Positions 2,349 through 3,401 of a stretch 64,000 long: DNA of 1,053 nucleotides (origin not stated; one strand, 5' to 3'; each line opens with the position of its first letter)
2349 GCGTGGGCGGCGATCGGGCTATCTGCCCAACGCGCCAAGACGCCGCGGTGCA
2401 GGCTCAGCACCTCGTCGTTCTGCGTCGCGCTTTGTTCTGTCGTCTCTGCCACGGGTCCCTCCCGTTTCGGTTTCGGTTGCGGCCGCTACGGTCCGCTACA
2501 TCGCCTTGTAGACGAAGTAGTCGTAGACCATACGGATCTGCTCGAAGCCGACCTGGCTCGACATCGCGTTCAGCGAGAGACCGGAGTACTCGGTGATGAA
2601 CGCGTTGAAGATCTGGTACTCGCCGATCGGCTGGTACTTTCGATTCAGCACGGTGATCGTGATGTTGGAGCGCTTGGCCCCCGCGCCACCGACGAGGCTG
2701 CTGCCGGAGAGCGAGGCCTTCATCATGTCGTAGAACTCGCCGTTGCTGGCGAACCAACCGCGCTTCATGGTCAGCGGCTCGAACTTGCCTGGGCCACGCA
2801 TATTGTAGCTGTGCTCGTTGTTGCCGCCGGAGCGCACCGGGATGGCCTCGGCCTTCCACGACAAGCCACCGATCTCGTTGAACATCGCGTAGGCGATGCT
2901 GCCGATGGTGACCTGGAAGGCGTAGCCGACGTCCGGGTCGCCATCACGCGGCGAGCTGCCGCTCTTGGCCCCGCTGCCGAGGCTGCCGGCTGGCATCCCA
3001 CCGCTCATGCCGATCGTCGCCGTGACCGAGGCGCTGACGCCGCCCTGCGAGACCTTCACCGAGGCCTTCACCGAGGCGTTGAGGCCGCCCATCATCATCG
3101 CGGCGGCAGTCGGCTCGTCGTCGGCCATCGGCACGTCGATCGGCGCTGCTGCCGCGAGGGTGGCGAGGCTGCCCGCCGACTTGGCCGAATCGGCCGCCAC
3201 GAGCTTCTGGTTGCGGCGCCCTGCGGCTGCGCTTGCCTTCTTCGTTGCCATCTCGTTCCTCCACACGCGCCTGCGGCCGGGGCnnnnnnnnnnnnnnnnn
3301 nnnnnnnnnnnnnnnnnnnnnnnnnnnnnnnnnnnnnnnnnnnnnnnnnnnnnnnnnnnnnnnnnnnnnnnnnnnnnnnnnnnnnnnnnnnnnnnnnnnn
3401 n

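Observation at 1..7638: Promoter-proximal half of a contractile injection system (eCIS/phage-tail-like) operon with non-canonical gene order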

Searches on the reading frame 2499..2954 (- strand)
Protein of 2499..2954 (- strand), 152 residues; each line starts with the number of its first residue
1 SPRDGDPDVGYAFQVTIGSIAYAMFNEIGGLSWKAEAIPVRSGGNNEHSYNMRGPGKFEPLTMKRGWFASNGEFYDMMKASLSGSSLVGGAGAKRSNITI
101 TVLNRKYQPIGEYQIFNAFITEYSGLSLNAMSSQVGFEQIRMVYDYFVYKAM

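Call 10: find_related_loci(query=window:2499-2954:-, collection=genome_contigs, flank=10000)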
Query window:2499-2954:- (152 aa) in genome_contigs; peptide patterns used: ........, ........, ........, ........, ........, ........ (x = any residue, [..] = any of these).
92 stretches matched a pattern; 11 encode a relative of the query (tblastn E <= 1e-3); 11 distinct loci.
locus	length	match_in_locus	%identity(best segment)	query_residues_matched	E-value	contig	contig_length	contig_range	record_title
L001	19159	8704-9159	78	1-152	2e-82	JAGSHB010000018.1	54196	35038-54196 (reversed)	MAG: Myxococcales bacterium isolate GY13CH_bin.24 k141_167454_length_54196_cov_41.2831, whole genome shotgun sequence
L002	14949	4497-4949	75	1-151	1e-79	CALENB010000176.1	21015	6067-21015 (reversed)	MAG TPA_asm: uncultured Myxococcales bacterium isolate ERR2206774_bin.79_CONCOCT_v1.1_MAG genome assembly, contig: ERZ88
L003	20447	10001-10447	77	1-151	4e-77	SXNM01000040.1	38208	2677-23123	MAG: Proteobacteria bacterium isolate F1-120-MAGs196 F1-120__c97073, whole genome shotgun sequence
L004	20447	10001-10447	78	1-151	4e-77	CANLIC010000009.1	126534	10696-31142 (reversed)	MAG: Myxococcales bacterium isolate TH-Jun18-32 genome assembly, contig: TH-Jun18-C144, whole genome shotgun sequence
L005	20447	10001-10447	77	1-151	9e-77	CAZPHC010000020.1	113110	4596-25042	MAG TPA_asm: uncultured Enterobacteriaceae bacterium isolate SRP319275_co3_164 genome assembly, contig: NODE_277_length_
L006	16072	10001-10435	62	5-151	2e-62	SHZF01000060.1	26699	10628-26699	MAG: Myxococcales bacterium isolate Baikal-deep-G138 BACOMB-C8341, whole genome shotgun sequence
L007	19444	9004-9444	61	4-151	3e-61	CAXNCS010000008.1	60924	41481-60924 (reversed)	MAG: Myxococcota bacterium isolate MiH-14oct19-125 genome assembly, contig: MiH-14oct19-C723, whole genome shotgun seque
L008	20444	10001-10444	60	3-151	5e-61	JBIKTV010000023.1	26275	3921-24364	MAG: Myxococcota bacterium isolate ME2015-07-30_3300044647_group6_bin219 Rohwer_bin1498_scaffold_877_c1, whole genome sh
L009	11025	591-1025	59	5-150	7e-58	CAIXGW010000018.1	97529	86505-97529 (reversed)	MAG: uncultured Myxococcales bacterium isolate ErkenSummer_bin-0937 genome assembly, contig: bin-0937:018/404, whole gen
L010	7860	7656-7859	84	1-68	7e-38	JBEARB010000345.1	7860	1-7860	MAG: Pseudomonadota bacterium isolate muddycreek_2019_sw_WHONDRS-S19S_0082_B_bin.95 scaffold_1872759, whole genome shotg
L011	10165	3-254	74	67-152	1e-37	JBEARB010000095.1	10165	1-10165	MAG: Pseudomonadota bacterium isolate muddycreek_2019_sw_WHONDRS-S19S_0082_B_bin.95 scaffold_2268907, whole genome shotg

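Call 14: search_protein_families(library=pfam, proteins=[L003:10581-14978:+, L003:14974-15642:+, L003:15689-16834:+, L003:17016-17303:+, L003:17335-17763:+, L003:17763-20447:+, L003:1062-4370:+, L003:6958-7326:+], max_evalue=0.01)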
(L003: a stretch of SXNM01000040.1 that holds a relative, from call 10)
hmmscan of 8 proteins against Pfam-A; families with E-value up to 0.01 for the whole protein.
L003:10581-14978:+ (1466 aa): 0 families

L003:14974-15642:+ (223 aa): 3 families
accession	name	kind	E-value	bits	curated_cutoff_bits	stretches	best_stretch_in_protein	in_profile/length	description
PF19266.4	CIS_tube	-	8.6e-20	71.5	27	1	5-157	2-153/158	Contractile injection system tube protein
PF01476.26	LysM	-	2.7e-06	27.6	20.9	1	173-219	1-43/43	LysM domain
PF06995.16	Phage_P2_GpU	-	0.0074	16.4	27.5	0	49-154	30-118/120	Phage P2 GpU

L003:15689-16834:+ (382 aa): 0 families

L003:17016-17303:+ (96 aa): 0 families

L003:17335-17763:+ (143 aa): 1 family
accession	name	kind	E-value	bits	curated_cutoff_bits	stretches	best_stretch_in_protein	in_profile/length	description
PF04965.19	GPW_gp25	-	1.4e-19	70.1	27.2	1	37-126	3-95/96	Baseplate wedge protein gp25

L003:17763-20447:+ (895 aa): 1 family
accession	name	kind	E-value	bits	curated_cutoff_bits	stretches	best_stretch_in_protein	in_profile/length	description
PF04865.19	Baseplate_J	-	9.5e-16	58.3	21.1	1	753-894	75-209/255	Baseplate J-like protein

L003:1062-4370:+ (1103 aa): 1 family
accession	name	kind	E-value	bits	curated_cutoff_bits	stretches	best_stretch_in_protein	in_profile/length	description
PF11617.13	Cu-binding_MopE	-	4.3e-76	251.2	27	11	745-773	1-29/30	Putative metal-binding motif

L003:6958-7326:+ (123 aa): 1 family
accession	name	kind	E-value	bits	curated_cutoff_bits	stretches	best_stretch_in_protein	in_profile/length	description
PF24441.1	DUF7560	-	0.0092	16.1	27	0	100-116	3-19/44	Family of unknown function (DUF7560)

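Call 27: find_homologous_proteins(query=L005:17392-20391:+, max_evalue=1e-10)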
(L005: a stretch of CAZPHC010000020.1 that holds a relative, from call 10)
Query L005:17392-20391:+ (999 aa): 2501 proteins with E <= 1e-10 among 8000 candidates; the best 120 are listed.
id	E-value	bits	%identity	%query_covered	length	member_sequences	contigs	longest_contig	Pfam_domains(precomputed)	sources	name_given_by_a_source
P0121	0.0e+0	2032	85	100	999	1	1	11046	PF04865.20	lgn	-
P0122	0.0e+0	2021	86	100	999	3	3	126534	PF04865.20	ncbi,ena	-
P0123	0.0e+0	1976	83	100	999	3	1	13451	PF04865.20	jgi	jgi:predicted phage baseplate assembly protein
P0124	0.0e+0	1973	84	100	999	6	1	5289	PF04865.20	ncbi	-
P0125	0.0e+0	1969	83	100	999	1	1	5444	PF04865.20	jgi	jgi:hypothetical protein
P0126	0.0e+0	1877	79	100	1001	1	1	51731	-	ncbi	-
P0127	0.0e+0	1837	77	100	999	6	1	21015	-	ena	-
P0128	0.0e+0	1799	76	100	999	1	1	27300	PF04865.20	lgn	-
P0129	0.0e+0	1783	75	100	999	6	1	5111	-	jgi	-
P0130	0.0e+0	1762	74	100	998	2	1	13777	PF04865.20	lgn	-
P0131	0.0e+0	1744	73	100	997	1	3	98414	PF04865.20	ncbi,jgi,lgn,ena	-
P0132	0.0e+0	1671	69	100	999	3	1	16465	-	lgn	-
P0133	0.0e+0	1668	70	100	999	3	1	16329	-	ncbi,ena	-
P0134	0.0e+0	1664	69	100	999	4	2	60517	PF04865.20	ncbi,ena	-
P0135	0.0e+0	1653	70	100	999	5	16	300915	PF04865.20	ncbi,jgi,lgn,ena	jgi:hypothetical protein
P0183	0.0e+0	1167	51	100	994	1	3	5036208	PF26078.1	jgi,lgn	-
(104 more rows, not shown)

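Call 28: find_encoding_contigs(protein=P0122, flank=10000, max_places=2)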
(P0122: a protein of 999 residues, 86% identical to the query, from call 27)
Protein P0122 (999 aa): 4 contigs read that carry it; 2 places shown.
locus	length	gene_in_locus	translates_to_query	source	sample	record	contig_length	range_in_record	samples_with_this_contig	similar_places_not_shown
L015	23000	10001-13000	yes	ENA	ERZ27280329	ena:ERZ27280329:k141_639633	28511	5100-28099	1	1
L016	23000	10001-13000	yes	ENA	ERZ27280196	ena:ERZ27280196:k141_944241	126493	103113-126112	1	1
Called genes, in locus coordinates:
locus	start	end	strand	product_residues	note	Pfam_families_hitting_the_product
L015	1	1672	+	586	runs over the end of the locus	PF04984:Phage_sheath_1, PF17482:Phage_sheath_1C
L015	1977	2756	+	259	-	PF06841:Phage_T4_gp19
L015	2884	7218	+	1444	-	-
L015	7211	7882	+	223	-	PF19266:CIS_tube, PF01476:LysM (weak)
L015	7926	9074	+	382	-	-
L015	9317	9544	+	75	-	-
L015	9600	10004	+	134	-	PF04965:GPW_gp25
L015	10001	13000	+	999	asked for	PF04865:Baseplate_J (faint)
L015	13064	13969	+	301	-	PF09684:Tail_P2_I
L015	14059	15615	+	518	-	-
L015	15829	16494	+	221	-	PF16697:Yop-YscD_cpl, PF00498:FHA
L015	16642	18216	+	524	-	PF16697:Yop-YscD_cpl, PF00498:FHA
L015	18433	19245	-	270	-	PF00483:NTP_transferase, PF12804:NTP_transf_3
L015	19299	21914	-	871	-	-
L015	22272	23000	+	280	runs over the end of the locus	PF12146:Hydrolase_4 (faint), PF00561:Abhydrolase_1 (faint), PF12697:Abhydrolase_6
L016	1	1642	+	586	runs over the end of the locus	PF04984:Phage_sheath_1, PF17482:Phage_sheath_1C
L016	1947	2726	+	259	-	PF06841:Phage_T4_gp19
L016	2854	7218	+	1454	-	-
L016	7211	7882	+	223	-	PF19266:CIS_tube, PF01476:LysM (weak)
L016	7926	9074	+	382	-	-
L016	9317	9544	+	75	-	-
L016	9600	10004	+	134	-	PF04965:GPW_gp25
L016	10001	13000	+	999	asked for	PF04865:Baseplate_J (faint)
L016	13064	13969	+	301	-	PF09684:Tail_P2_I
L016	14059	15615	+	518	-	-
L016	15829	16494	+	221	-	PF16697:Yop-YscD_cpl, PF00498:FHA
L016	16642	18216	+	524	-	PF16697:Yop-YscD_cpl, PF00498:FHA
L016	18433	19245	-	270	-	PF00483:NTP_transferase, PF12804:NTP_transf_3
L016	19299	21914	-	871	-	-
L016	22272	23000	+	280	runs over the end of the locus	PF12146:Hydrolase_4 (faint), PF00561:Abhydrolase_1 (faint), PF12697:Abhydrolase_6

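Call 29: find_encoding_contigs(protein=P0183, flank=10000, max_places=1)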
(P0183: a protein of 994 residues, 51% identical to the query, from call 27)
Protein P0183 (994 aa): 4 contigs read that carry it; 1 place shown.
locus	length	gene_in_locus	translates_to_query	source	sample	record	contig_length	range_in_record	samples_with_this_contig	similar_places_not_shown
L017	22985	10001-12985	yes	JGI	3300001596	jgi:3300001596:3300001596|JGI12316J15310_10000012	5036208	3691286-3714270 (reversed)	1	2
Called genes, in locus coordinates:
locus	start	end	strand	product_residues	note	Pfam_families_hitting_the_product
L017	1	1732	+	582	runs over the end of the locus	PF04984:Phage_sheath_1, PF17482:Phage_sheath_1C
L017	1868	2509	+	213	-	PF06841:Phage_T4_gp19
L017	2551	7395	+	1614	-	-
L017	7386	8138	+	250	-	PF19266:CIS_tube, PF01476:LysM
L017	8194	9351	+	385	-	-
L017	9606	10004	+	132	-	PF04965:GPW_gp25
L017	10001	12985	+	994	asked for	PF26078:Baseplate_J_M (weak)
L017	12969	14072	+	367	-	PF03793:PASTA (weak), PF10076:Phage_Mu_Gp48 (weak), PF09684:Tail_P2_I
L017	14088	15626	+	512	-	-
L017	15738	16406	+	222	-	PF16697:Yop-YscD_cpl, PF00498:FHA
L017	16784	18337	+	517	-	PF00092:VWA, PF16697:Yop-YscD_cpl, PF00498:FHA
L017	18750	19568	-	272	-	-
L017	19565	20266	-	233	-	PF07879:PHB_acc_N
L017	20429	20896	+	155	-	PF09424:YqeY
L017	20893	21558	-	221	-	-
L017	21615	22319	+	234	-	-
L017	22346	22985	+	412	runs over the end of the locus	PF00696:AA_kinase, PF01842:ACT, PF22468:ACT_9, PF13840:ACT_7, PF22468:ACT_9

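Call 44: search_protein_families(library=pfam, proteins=[L016:7926-9071:+, L016:9317-9541:+, L016:13064-13966:+, L016:14059-15612:+, L016:15829-16491:+, L016:16642-18213:+, L016:19302-21914:-, L016:2854-7215:+], max_evalue=0.1)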
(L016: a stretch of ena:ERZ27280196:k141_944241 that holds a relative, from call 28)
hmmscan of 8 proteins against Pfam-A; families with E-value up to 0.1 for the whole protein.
L016:7926-9071:+ (382 aa): 0 families

L016:9317-9541:+ (75 aa): 3 families
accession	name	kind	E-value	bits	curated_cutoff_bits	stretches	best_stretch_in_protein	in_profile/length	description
PF01485.27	IBR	-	0.023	15.2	24.3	1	40-70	19-51/65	IBR domain, a half RING-finger domain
PF22191.2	IBR_1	-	0.025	14.9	27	1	39-70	3-31/47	IBR domain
PF14354.12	Lar_restr_allev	-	0.035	14.8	28.6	1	41-68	5-33/58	Restriction alleviation protein Lar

L016:13064-13966:+ (301 aa): 4 families
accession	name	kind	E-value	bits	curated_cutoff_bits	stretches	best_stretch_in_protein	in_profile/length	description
PF09684.15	Tail_P2_I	-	2.4e-14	53.8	20.6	1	119-255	17-138/139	Phage tail protein (Tail_P2_I)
PF03793.24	PASTA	-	0.00015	22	23.2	1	20-81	2-64/64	PASTA domain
PF10076.14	Phage_Mu_Gp48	-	0.0015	18.8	37.4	1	86-263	5-149/150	Bacteriophage Mu-like, Gp48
PF23786.1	Baseplate_wedge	-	0.0021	18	27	1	158-190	180-212/284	Phage baseplate wedge subunit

L016:14059-15612:+ (518 aa): 0 families

L016:15829-16491:+ (221 aa): 2 families
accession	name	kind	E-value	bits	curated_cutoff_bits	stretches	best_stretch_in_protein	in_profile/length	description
PF00498.31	FHA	-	1e-17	64.7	20.7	1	149-211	2-67/67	FHA domain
PF16697.10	Yop-YscD_cpl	-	3.7e-16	59.6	33.2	1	131-218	2-91/94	Inner membrane component of T3SS, cytoplasmic domain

L016:16642-18213:+ (524 aa): 5 families
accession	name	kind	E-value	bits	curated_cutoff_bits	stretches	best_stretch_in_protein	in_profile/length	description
PF00498.31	FHA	-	5.7e-18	65.6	20.7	1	452-515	1-67/67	FHA domain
PF16697.10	Yop-YscD_cpl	-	2.5e-16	60.1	33.2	1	437-522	4-91/94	Inner membrane component of T3SS, cytoplasmic domain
PF13768.12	VWA_3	-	6.4e-05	23.5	27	1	146-301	27-154/155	von Willebrand factor type A domain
PF00092.34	VWA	-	0.00074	20.2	23.8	1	218-296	82-154/174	von Willebrand factor type A domain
PF13519.12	VWA_2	-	0.0066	17.5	27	1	127-185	12-67/107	von Willebrand factor type A domain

L016:19302-21914:- (871 aa): 0 families

L016:2854-7215:+ (1454 aa): 0 families

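Call 46: search_protein_families(library=phrogs, proteins=[L016:7926-9071:+, L016:9317-9541:+, L016:14059-15612:+, L016:2854-7215:+], max_evalue=0.01)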
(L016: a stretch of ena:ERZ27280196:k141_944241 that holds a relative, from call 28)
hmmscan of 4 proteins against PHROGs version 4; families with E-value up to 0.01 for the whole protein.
L016:7926-9071:+ (382 aa): 3 families
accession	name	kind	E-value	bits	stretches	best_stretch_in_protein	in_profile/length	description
phrog_52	-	tail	5.1e-23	82.8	1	234-377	388-513/677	tail protein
phrog_20686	-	unknown function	2.9e-10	41.5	1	302-377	29-103/135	-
phrog_33062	-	unknown function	0.0065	17.6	0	331-377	3-48/54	-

L016:9317-9541:+ (75 aa): 0 families

L016:14059-15612:+ (518 aa): 0 families

L016:2854-7215:+ (1454 aa): 0 families

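Call 61: search_protein_families(library=ncbifam, proteins=[L016:1947-2723:+, L016:7211-7879:+, L016:7926-9071:+, L016:14059-15612:+, L016:10001-12997:+, L016:13064-13966:+, L016:9317-9541:+], max_evalue=0.01)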
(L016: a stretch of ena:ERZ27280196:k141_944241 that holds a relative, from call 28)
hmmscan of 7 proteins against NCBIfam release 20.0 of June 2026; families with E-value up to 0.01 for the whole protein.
L016:1947-2723:+ (259 aa): 3 families
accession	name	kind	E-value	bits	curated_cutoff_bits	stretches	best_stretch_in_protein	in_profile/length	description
TIGR02241.1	TIGR02241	subfamily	1.7e-24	86.2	62.4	1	115-255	2-139/141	conserved hypothetical phage tail region protein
NF053770.1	CIS5_fam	equivalog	6.8e-13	48.5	260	1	113-255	4-141/148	CIS5 family contractile injection system inner tube adaptor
NF053769.1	CIS1_fam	equivalog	1.7e-05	25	220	1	120-241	10-128/150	CIS1 family contractile injection system inner tube protein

L016:7211-7879:+ (223 aa): 1 family
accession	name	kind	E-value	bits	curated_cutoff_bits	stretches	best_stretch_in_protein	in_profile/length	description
NF008399.0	PRK11198.1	equivalog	1e-06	29.2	134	1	163-220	88-147/149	peptidoglycan-binding protein LysM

L016:7926-9071:+ (382 aa): 1 family
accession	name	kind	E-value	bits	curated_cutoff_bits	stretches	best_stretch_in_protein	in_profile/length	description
NF033848.1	VgrG_rel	hypoth_equivalog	6.1e-43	146.9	275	1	25-376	10-349/547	VgrG-related protein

L016:14059-15612:+ (518 aa): 1 family
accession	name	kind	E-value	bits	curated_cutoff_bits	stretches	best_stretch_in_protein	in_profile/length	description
NF053767.1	CIS13_fam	equivalog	5.1e-10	39.1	370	1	6-150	1-144/392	CIS13 family contractile injection system protein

L016:10001-12997:+ (999 aa): 1 family
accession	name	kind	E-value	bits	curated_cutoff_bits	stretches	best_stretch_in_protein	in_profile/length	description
TIGR02243.1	TIGR02243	equivalog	3.6e-103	346.3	155.8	2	694-963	388-658/659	putative baseplate assembly protein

L016:13064-13966:+ (301 aa): 4 families
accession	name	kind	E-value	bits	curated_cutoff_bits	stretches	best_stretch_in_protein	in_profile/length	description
NF053768.1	CIS12_fam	equivalog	2.3e-24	86.1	860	1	80-186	468-573/715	CIS12 family contractile injection system protein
TIGR02242.1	tail_TIGR02242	domain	1.3e-19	70.6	51.85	1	86-195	2-109/131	phage tail protein domain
TIGR01634.1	tail_P2_I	equivalog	1.8e-06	27.9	30.05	1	126-192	28-94/139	phage tail protein I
NF033483.0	PknB_PASTA_kin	equivalog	8e-05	21.8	450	1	14-105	428-520/563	Stk1 family PASTA domain-containing Ser/Thr kinase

L016:9317-9541:+ (75 aa): 0 families

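Call 84: find_encoding_contigs(protein=P0127, flank=10000, max_places=3)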
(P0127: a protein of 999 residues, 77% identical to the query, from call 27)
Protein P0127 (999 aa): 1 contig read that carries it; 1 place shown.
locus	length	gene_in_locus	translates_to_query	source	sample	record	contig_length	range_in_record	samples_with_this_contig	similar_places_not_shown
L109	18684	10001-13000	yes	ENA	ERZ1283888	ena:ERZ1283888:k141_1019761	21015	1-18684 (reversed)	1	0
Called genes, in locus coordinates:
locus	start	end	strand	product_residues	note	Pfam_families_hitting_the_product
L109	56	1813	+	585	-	PF04984:Phage_sheath_1, PF17482:Phage_sheath_1C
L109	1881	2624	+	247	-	PF06841:Phage_T4_gp19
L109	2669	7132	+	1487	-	-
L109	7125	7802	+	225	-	PF19266:CIS_tube, PF01476:LysM (weak)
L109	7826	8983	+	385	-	PF05954:Phage_GPD (weak)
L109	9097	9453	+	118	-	-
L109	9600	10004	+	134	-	PF04965:GPW_gp25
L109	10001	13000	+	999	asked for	-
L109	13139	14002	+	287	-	PF03793:PASTA (weak), PF09684:Tail_P2_I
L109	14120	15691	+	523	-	-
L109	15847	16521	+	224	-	PF16697:Yop-YscD_cpl, PF00498:FHA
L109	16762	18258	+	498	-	PF16697:Yop-YscD_cpl, PF00498:FHA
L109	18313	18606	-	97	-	-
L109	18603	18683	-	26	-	?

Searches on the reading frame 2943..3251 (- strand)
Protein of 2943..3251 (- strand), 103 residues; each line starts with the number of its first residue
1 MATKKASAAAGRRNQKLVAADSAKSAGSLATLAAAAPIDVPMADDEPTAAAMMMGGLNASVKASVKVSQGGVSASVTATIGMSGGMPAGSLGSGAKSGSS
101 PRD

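Call 77: search_protein_representatives(protein=window:2943-3251:-)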
Query: 103 residues. Proteins with E-value up to 0.001 (for the whole library): 1; up to 1e-10: 0; up to 1e-30: 0. The best 1 are listed.
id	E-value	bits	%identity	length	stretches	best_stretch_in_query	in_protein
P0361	6.2e-10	55.6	47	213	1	8-103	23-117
